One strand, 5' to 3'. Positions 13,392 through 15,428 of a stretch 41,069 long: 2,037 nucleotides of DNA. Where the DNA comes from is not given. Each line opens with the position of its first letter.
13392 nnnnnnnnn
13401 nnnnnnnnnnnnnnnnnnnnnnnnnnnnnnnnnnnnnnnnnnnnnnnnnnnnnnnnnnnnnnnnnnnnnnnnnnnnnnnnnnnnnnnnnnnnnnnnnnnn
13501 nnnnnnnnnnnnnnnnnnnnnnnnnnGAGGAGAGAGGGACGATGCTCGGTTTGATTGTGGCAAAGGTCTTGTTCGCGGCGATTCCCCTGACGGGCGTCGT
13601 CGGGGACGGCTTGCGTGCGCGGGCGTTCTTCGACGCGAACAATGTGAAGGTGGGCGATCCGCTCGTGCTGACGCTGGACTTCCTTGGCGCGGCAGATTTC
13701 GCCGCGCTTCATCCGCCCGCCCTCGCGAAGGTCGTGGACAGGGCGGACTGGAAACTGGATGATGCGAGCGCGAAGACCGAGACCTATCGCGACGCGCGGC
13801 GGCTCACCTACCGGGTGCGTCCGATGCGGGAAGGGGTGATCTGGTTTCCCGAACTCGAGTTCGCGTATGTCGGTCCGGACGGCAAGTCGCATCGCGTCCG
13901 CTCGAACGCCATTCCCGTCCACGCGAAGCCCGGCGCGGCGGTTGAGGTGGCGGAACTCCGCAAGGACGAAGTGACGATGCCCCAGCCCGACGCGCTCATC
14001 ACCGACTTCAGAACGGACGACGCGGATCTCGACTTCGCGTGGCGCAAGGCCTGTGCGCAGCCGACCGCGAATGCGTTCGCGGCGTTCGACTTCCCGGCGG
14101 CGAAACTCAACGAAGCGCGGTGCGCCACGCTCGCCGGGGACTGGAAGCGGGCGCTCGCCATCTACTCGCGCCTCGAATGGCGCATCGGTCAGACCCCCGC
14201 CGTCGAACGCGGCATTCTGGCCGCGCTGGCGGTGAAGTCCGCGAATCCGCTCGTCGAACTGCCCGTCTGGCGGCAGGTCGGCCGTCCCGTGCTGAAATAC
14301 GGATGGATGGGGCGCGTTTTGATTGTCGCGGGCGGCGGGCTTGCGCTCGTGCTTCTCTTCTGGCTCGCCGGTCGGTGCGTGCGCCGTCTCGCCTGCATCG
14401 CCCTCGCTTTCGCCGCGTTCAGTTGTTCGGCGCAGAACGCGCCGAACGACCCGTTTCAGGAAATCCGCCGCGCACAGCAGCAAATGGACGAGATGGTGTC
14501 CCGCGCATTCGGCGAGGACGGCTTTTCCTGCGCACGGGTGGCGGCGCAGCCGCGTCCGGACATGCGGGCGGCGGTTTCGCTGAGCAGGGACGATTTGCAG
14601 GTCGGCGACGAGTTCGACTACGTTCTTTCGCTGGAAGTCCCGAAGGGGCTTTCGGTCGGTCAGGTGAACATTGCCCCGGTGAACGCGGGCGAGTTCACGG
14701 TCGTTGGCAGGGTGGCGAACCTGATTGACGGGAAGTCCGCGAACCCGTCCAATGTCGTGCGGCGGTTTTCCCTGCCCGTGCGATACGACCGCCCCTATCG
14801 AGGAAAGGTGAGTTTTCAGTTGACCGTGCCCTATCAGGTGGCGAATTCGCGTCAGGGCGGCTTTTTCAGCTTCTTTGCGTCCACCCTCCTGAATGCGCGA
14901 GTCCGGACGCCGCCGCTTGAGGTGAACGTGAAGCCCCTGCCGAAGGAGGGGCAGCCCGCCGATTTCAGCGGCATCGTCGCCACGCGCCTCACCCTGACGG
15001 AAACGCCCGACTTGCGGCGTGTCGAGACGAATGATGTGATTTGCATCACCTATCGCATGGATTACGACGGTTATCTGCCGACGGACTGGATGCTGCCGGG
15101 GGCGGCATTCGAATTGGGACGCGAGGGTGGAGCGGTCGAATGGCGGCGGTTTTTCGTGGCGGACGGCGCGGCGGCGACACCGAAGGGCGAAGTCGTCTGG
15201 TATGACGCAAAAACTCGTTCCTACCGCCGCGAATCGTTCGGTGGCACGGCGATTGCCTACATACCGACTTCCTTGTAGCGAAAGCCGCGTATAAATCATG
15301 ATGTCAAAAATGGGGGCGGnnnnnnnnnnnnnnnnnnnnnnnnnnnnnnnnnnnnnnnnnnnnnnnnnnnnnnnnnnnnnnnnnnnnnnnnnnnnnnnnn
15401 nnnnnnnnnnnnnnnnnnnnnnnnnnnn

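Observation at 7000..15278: Candidate undescribed envelope system: GldA/F/G-like ABC module, DUF4340 and ExbB-ExbD-TonB plus BatD-like protein in one coupled gene string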

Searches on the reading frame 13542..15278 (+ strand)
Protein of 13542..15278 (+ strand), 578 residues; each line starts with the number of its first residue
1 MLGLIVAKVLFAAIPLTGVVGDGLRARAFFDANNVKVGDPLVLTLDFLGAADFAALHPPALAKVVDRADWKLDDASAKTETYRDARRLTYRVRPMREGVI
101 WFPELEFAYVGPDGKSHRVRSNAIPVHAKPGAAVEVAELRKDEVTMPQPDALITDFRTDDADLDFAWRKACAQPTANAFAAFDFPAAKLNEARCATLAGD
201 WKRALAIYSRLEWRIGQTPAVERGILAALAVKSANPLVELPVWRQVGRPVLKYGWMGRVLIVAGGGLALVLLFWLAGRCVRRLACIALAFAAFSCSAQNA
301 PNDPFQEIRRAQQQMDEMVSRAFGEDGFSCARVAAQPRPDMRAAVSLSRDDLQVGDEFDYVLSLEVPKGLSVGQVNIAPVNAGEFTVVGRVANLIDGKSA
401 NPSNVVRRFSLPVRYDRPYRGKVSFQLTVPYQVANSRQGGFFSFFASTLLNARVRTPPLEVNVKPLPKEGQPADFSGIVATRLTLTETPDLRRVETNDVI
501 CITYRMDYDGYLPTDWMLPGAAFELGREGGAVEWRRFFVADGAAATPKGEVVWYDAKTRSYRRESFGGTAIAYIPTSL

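Call 3: search_protein_families(library=pfam, proteins=[window:13542-15278:+], max_evalue=0.01)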
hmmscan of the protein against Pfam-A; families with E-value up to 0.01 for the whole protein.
window:13542-15278:+ (578 aa): 1 family
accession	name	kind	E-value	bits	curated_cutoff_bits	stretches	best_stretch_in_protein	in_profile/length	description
PF13584.12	BatD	-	0.00041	21.4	24.1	1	30-126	3-90/92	BatD DUF11 like domain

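Call 23: find_homologous_proteins(query=window:13542-15278:+, max_evalue=0.001)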
Query window:13542-15278:+ (578 aa): 606 proteins with E <= 0.001 among 8000 candidates; the best 120 are listed.
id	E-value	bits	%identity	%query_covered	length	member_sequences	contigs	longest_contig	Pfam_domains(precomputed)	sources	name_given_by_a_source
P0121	0.0e+0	1246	96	99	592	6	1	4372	-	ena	-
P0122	0.0e+0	1094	83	99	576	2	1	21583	-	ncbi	-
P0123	0.0e+0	1062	80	99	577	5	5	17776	-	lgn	-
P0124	0.0e+0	1037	79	100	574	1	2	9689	-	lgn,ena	-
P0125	8.7e-248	842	65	99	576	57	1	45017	-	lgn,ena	-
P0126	3.7e-212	724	57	98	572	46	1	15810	PF13584.13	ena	-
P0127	2.6e-210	718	57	99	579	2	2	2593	PF13584.13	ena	-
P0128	1.2e-208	712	58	98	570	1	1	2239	PF13584.13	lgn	-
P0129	1.5e-208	712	57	98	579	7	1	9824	PF13584.13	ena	-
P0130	3.0e-208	711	55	98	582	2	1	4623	-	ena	-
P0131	8.2e-208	710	56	98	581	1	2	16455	-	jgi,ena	-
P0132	6.9e-207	707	57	99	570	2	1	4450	PF13584.13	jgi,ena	jgi:hypothetical protein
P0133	4.8e-206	704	58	99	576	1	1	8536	-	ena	-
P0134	3.3e-205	701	57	96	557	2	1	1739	PF13584.13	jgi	jgi:hypothetical protein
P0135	6.6e-205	700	56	98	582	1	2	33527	-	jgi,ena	jgi:hypothetical protein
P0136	3.6e-204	698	54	98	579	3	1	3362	PF13584.13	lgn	-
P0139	3.9e-203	694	57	99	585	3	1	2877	PF13584.13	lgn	-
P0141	7.9e-203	693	55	98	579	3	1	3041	PF13584.13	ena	-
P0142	1.0e-202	693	56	99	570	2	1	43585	PF13584.13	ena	-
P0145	7.6e-202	690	55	99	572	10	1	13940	PF13584.13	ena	-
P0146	2.9e-201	688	54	99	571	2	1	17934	PF13584.13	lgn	-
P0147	5.0e-201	687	56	98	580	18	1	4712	PF13584.13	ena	-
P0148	1.3e-198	679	53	99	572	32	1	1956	PF13584.13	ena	-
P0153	1.9e-196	672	57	99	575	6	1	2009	PF13584.13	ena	-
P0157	1.1e-193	663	55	98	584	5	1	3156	PF13584.13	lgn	-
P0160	5.3e-193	661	56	98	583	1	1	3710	PF13584.13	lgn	-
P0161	5.8e-193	661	54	99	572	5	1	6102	PF13584.13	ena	-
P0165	3.3e-192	658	56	98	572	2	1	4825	PF13584.13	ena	-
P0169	3.6e-191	655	56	98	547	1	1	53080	PF13584.13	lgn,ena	-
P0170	2.2e-190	652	51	100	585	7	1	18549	PF13584.13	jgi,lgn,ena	jgi:hypothetical protein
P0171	4.1e-190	651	52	100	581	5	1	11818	PF13584.13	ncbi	-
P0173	1.4e-189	650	56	98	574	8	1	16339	PF13584.13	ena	-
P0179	1.1e-188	647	55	99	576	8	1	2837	PF13584.13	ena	-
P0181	1.7e-188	646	54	99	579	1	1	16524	PF13584.13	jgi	-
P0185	4.4e-188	645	51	99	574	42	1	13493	PF13584.13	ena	-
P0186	5.3e-188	644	53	99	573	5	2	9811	PF13584.13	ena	-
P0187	1.1e-187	643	54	98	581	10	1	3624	PF13584.13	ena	-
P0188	1.2e-187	643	52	98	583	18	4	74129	-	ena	-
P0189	1.2e-187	643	52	99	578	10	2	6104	PF13584.13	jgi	-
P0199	3.5e-187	642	53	98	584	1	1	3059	PF13584.13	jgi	jgi:hypothetical protein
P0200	3.6e-187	642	52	100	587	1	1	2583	PF13584.13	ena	-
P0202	4.5e-187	641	51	99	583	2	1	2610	PF13584.13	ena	-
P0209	1.1e-186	640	52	98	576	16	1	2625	PF13584.13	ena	-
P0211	1.3e-186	640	53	98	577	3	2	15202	PF13584.13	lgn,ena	-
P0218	4.3e-186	638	53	99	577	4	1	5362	PF13584.13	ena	-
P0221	5.5e-186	638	53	99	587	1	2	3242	PF13584.13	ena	-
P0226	1.2e-185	636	54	97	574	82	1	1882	PF13584.13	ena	-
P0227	1.5e-185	636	52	98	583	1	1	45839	PF13584.13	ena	-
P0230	2.5e-185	635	52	98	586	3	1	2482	PF13584.13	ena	-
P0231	2.7e-185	635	52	99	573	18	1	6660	PF13584.13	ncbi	-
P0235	7.7e-185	634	52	99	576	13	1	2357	PF13584.13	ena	-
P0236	1.1e-184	633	54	99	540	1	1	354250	-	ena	-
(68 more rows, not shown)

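Call 24: find_encoding_contigs(protein=P0236, flank=10000, max_places=1)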
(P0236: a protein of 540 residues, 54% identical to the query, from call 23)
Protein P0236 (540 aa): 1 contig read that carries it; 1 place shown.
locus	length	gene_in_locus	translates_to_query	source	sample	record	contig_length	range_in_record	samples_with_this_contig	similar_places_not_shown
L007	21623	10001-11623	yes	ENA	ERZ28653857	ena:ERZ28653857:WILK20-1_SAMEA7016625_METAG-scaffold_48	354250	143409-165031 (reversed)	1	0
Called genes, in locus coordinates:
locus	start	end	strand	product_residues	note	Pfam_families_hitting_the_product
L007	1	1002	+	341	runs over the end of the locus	PF03331:LpxC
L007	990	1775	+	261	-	PF00929:RNase_T, PF13482:RNase_H_2 (faint)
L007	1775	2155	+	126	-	PF04342:DMT_6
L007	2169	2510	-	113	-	PF00011:HSP20, PF17886:ArsA_HSP20 (faint)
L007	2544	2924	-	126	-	PF00011:HSP20 (weak)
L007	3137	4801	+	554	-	PF00501:AMP-binding, PF13193:AMP-binding_C (weak)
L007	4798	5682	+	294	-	PF02826:2-Hacid_dh_C, PF00670:AdoHcyase_NAD (faint)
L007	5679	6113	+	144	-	PF02367:TsaE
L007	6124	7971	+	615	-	PF02518:HATPase_c (weak), PF00204:DNA_gyraseB, PF01751:Toprim, PF00986:DNA_gyraseB_C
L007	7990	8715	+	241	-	PF01618:MotA_ExbB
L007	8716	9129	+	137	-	PF02472:ExbD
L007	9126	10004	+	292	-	-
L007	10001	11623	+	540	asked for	-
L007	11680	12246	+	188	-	PF13560:HTH_31, PF01381:HTH_3, PF12844:HTH_19 (weak), PF13443:HTH_26 (weak), PF07883:Cupin_2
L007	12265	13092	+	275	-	PF01039:Carboxyl_trans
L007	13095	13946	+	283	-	PF03255:ACCA, PF01039:Carboxyl_trans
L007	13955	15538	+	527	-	PF00587:tRNA-synt_2b (weak), PF03129:HGTP_anticodon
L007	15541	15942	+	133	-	PF11969:DcpS_C, PF01230:HIT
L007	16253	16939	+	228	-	PF00072:Response_reg, PF00486:Trans_reg_C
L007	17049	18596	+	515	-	PF13541:ChlI, PF01078:Mg_chelatase, PF00158:Sigma54_activat (faint), PF00493:MCM (faint), PF07728:AAA_5 (faint), PF13335:Mg_chelatase_C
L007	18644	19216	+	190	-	-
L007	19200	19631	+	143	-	PF02021:UPF0102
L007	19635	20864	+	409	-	PF11013:DUF2851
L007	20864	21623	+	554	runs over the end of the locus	PF01501:Glyco_transf_8, PF00132:Hexapep, PF14602:Hexapep_2 (weak)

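Call 25: find_encoding_contigs(protein=P0188, flank=10000, max_places=1)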
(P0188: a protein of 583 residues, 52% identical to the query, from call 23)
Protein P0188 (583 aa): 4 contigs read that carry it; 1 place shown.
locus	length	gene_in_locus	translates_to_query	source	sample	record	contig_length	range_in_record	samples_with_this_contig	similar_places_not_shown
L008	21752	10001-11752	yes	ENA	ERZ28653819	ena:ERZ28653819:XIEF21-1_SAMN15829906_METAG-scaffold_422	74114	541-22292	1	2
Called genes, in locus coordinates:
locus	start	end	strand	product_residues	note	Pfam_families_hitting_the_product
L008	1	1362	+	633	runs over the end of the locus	?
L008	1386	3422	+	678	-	PF00580:UvrD-helicase, PF13245:AAA_19, PF13604:AAA_30 (faint), PF13361:UvrD_C, PF13538:UvrD_C_2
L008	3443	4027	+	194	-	PF01725:Ham1p_like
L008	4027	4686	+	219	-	PF03006:HlyIII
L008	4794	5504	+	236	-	PF00005:ABC_tran, PF13304:AAA_21 (faint)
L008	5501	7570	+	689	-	PF12679:ABC2_membrane_2, PF12730:ABC2_membrane_4 (weak), PF09822:ABC_transp_aux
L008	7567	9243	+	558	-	PF14238:DUF4340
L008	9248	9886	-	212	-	PF03167:UDG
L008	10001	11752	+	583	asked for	-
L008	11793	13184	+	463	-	PF07690:MFS_1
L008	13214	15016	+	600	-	PF07881:Fucose_iso_N1, PF07882:Fucose_iso_N2, PF02952:Fucose_iso_C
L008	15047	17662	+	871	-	-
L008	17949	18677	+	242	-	PF24481:CT398_CC (weak)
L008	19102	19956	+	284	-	PF01256:Carb_kinase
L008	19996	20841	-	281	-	PF01734:Patatin, PF19890:DUF6363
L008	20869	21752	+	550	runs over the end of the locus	-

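Call 26: find_encoding_contigs(protein=P0125, flank=10000, max_places=1)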
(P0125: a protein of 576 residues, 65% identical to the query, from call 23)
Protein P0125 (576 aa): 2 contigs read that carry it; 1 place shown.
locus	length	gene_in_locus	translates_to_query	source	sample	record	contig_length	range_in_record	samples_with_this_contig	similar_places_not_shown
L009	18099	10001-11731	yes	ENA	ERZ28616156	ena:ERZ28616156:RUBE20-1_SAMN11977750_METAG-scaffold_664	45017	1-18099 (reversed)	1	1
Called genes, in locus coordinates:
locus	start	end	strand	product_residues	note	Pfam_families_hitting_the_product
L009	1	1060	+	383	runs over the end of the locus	PF03462:PCRF, PF00472:RF-1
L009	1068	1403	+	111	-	-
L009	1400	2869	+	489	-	PF00496:SBP_bac_5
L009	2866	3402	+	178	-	PF00814:TsaD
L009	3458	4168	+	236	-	PF00005:ABC_tran, PF13191:AAA_16 (weak), PF13304:AAA_21 (faint)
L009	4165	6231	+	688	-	PF10920:DUF2705 (weak), PF12730:ABC2_membrane_4, PF12679:ABC2_membrane_2, PF09822:ABC_transp_aux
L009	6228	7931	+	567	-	PF14238:DUF4340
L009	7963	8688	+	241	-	PF01618:MotA_ExbB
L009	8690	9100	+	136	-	PF02472:ExbD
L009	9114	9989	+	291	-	PF13103:TonB_2 (faint)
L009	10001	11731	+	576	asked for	-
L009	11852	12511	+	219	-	PF02540:NAD_synthase (weak), PF06508:QueC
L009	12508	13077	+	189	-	PF03602:Cons_hypoth95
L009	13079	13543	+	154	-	PF14489:QueF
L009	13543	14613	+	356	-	PF08245:Mur_ligase_M, PF02875:Mur_ligase_C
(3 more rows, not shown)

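Call 28: find_related_loci(query=A1, collection=genome_contigs, flank=10000)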
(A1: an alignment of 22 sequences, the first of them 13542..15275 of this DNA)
Query A1 (578 aa) in genome_contigs; peptide patterns used: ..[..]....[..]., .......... (x = any residue, [..] = any of these).
67 stretches matched a pattern; 57 encode a relative of the query (tblastn E <= 1e-3); 56 distinct loci.
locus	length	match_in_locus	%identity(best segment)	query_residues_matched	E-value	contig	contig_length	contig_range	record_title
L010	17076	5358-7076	83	1-574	0e+0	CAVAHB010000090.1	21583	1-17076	Faecalibacterium sp. CAG:74 isolate H07660-L1_cleanbin_000019 genome assembly, contig: Spades_H07660-L1_contig_803, whol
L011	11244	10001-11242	97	1-414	0e+0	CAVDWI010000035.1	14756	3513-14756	Barnesiella intestinihominis isolate H07648-L1_cleanbin_000041 genome assembly, contig: Spades_H07648-L1_contig_2721, wh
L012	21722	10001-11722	65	1-574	0e+0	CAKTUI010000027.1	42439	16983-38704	MAG: uncultured Kiritimatiellaeota bacterium isolate REFINED_METABAT215_TOP10_CONTIGS_1500_ASSEMBLY_K77_MERGED__Hadza_Mo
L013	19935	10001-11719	65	1-573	0e+0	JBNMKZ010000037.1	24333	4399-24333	MAG: Verrucomicrobiota bacterium isolate CM_BacUBA_137.30 k141_36878_length_24333_cov_48.0261, whole genome shotgun sequ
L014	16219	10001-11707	55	4-573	0e+0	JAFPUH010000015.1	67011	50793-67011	MAG: Kiritimatiellae bacterium isolate RGIG1481 Goat_Abomasum-1__c150388, whole genome shotgun sequence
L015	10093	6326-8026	56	4-573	0e+0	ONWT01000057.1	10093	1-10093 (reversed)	uncultured Lentisphaerae bacterium isolate RUG712 genome assembly, contig: k87_16981209, whole genome shotgun sequence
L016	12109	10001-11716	57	10-573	0e+0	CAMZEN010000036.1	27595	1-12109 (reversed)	MAG TPA_asm: uncultured Verrucomicrobia bacterium isolate SRR10912534_bin.105_metaWRAP_v1.3_MAG genome assembly, contig:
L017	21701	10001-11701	51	10-574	0e+0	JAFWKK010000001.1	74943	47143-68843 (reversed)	MAG: Kiritimatiellae bacterium isolate RGIG5820 Sheep_Ileum.Co__c4914, whole genome shotgun sequence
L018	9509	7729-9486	53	1-576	0e+0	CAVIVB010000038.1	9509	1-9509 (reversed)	bacterium isolate H07617-L1_cleanbin_000054 genome assembly, contig: Spades_H07617-L1_contig_4977, whole genome shotgun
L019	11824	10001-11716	54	10-573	0e+0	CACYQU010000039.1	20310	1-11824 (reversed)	uncultured bacterium isolate RUG12190 genome assembly, contig: RUG12190_asm_39, whole genome shotgun sequence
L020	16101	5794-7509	56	10-573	0e+0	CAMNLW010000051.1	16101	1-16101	MAG: uncultured Verrucomicrobia bacterium isolate SRR873596_bin.102_metaWRAP_v1.3_MAG genome assembly, contig: NODE.8467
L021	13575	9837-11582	53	6-573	0e+0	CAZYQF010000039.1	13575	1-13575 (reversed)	MAG TPA_asm: uncultured Lentisphaeraceae bacterium isolate binchicken_co101_326 genome assembly, contig: NODE_3942_lengt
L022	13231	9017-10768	51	1-577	6e-180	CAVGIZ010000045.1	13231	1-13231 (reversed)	Anaerovoracaceae bacterium isolate H07613-L1_cleanbin_000024 genome assembly, contig: Spades_H07613-L1_contig_1975, whol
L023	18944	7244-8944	52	9-577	1e-178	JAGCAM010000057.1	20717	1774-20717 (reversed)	MAG: Kiritimatiellae bacterium isolate RGIG9614 Yak_Duodenum-1__c201651, whole genome shotgun sequence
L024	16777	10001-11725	51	4-573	6e-178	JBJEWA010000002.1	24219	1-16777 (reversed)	MAG: Kiritimatiellia bacterium isolate LOHA43_bin.016 NODE_1008_length_24219_cov_7.520237, whole genome shotgun sequence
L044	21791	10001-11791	43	1-575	3e-141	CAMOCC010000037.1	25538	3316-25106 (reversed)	MAG: uncultured Verrucomicrobia bacterium isolate SRR873601_bin.89_metaWRAP_v1.3_MAG genome assembly, contig: NODE_4808_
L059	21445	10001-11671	53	21-573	3e-163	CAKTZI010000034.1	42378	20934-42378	MAG: uncultured Kiritimatiellaeota bacterium isolate REFINED_METABAT215_TOP10_CONTIGS_1500_ASSEMBLY_K77_MERGED__Hadza_Mo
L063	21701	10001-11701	52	10-574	2e-179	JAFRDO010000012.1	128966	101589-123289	MAG: Kiritimatiellae bacterium isolate RGIG2398 Goat_Ileum-4__c29832, whole genome shotgun sequence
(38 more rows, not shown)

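Call 30: search_protein_families(library=ncbifam, proteins=[window:13542-15278:+], max_evalue=0.01)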
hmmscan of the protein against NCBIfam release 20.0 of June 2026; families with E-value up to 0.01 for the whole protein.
window:13542-15278:+ (578 aa): 0 families

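Call 45: search_solved_structures(query=A1, max_evalue=1)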
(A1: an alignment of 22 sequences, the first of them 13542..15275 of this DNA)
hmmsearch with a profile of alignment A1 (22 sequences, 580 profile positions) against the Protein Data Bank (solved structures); distinct sequences matched with E-value up to 1: 5.
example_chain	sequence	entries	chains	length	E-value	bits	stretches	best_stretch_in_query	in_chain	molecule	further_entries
5m8a_A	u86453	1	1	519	0.42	12.3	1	260-314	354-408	Divalent metal cation transporter MntH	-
6tl2_A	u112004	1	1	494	0.42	12.3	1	260-314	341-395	Divalent metal cation transporter MntH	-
5m8k_A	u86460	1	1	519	0.44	12.3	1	260-314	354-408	Divalent metal cation transporter MntH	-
5m8j_A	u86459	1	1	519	0.44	12.3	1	260-314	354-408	Divalent metal cation transporter MntH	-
5m87_A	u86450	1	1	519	0.45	12.3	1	260-314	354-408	Divalent metal cation transporter MntH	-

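Call 55: predict_structure(alignment_id=A1)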
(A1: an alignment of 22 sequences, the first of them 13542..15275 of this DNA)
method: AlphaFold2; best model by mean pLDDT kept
length: 578 residues; sequences in the alignment: 22
mean_pLDDT: 80.3   pTM: 0.56
mean pLDDT of the five models: 80.3, 80.1, 79.8, 78.3, 77.4
residues with pLDDT >= 90: 223; 70-90: 238; 50-70: 58; < 50: 59
segments of 3 or more residues with pLDDT < 50: 1-11, 132-144, 292-302, 319-335, 441-443
pLDDT, mean of each block of 10 residues (from residue 1): 44 76 88 91 90 78 83 87 81 91 91 87 92 39 63 84 87 90 90 92 92 85 90 82 74 64 73 78 60 37 53 55 36 55 91 91 88 86 80 86 88 91 91 65 61 90 89 92 94 92 95 90 89 95 94 92 94 77
secondary structure, 60 per line:
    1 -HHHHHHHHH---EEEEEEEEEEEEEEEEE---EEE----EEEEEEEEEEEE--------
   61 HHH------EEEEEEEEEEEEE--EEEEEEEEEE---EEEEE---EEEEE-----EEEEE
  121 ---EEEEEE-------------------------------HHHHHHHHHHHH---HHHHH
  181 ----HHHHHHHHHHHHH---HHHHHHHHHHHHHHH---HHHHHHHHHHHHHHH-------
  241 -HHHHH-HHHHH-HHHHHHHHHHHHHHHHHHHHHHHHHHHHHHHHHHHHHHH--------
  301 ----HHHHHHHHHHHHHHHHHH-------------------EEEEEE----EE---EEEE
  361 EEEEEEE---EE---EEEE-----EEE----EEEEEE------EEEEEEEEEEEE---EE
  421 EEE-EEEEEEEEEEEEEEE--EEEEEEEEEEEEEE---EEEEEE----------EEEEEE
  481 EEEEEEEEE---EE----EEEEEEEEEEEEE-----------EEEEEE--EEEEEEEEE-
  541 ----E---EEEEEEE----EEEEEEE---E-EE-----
elements in order: H2-10 E14-30 E34-36 E41-52 E70-82 E85-94 E98-102 E106-110 E116-120 E124-129 H161-172 H176-180 H185-197 H201-215 H219-233 H242-246 H248-252 H254-292 H305-322 E342-347 E357-367 E376-379 E385-387 E392-397 E404-415 E419-423 E425-439 E442-455 E459-464 E475-489 E499-511 E523-528 E531-539 E549-555 E560-566

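Call 58: fold_search(model_id=the predicted structure, library=pdb)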
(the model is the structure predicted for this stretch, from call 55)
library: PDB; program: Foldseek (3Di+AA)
matches with E <= 10: 1337; with E <= 0.001: 7
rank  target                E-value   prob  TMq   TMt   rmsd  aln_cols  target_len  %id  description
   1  4p2y_A                4.3e-05  1.00  0.14  0.25  14.2       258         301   11  Crystal structure of the human RAGE ectodomain (fragment VC1C2) in complex with mouse S100A6 (released 2015-03-11)
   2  6fwv_A                5.1e-05  1.00  0.13  0.14  24.2       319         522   12  The Bacillus anthracis TIE protein (released 2018-08-08)
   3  2w1n                  6.0e-05  0.94  0.11  0.22  15.4       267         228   13  cohesin and fibronectin type-III double module construct from the Clostridium perfringens glycoside hydrolase GH84C (released 2009-02-03)
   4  6fwv_B                9.7e-05  0.99  0.13  0.14  19.6       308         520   11  The Bacillus anthracis TIE protein (released 2018-08-08)
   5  6cxh_A                3.2e-04  0.69  0.11  0.15  27.5       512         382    9  Crystal structure of particulate methane monooxygenase from Methylomicrobium alcaliphilum 20Z (released 2018-05-16)
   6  1p53_A                4.7e-04  0.94  0.10  0.19  13.5       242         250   11  The Crystal Structure of ICAM-1 D3-D5 fragment (released 2004-05-04)
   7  1yew_A                8.1e-04  0.60  0.11  0.15  26.0       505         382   10  Crystal structure of particulate methane monooxygenase (released 2005-02-08)
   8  7sqc_X0               1.1e-03  0.54  0.10  0.08  19.7       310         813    9  Ciliary C1 central pair apparatus isolated from Chlamydomonas reinhardtii (released 2022-04-13)
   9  4e9l                  1.2e-03  0.93  0.14  0.22  12.8       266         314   10  FdeC, a Novel Broadly Conserved Escherichia coli Adhesin Eliciting Protection against Urinary Tract Infections (released 2012-04-25)
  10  9ly6_A                1.2e-03  0.77  0.11  0.14  26.3       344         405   13  antibody 20G5 (Fab')2 in complex with human B7-H3 (released 2026-03-04)
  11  9leg_B                1.3e-03  0.69  0.13  0.18  24.8       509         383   10  AMO complex (released 2026-02-04)
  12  3rfr_A                1.6e-03  0.54  0.12  0.16  25.0       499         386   10  Crystal Structure of particulate methane monooxygenase (pMMO) from Methylocystis sp. strain M (released 2011-11-23)
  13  6ca6_B                1.8e-03  0.92  0.13  0.27  14.7       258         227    7  Crystal structure of PCT64_35S, a broadly neutralizing anti-HIV antibody. (released 2018-06-27)
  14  4i2x_E                1.9e-03  0.97  0.17  0.26  10.1       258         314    9  Crystal structure of Signal Regulatory Protein gamma (SIRP-gamma) in complex with FabOX117 (released 2013-12-18)
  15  1z7z_I                2.4e-03  0.89  0.11  0.13  13.3       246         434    8  Cryo-em structure of human coxsackievirus A21 complexed with five domain icam-1kilifi (released 2005-08-02)
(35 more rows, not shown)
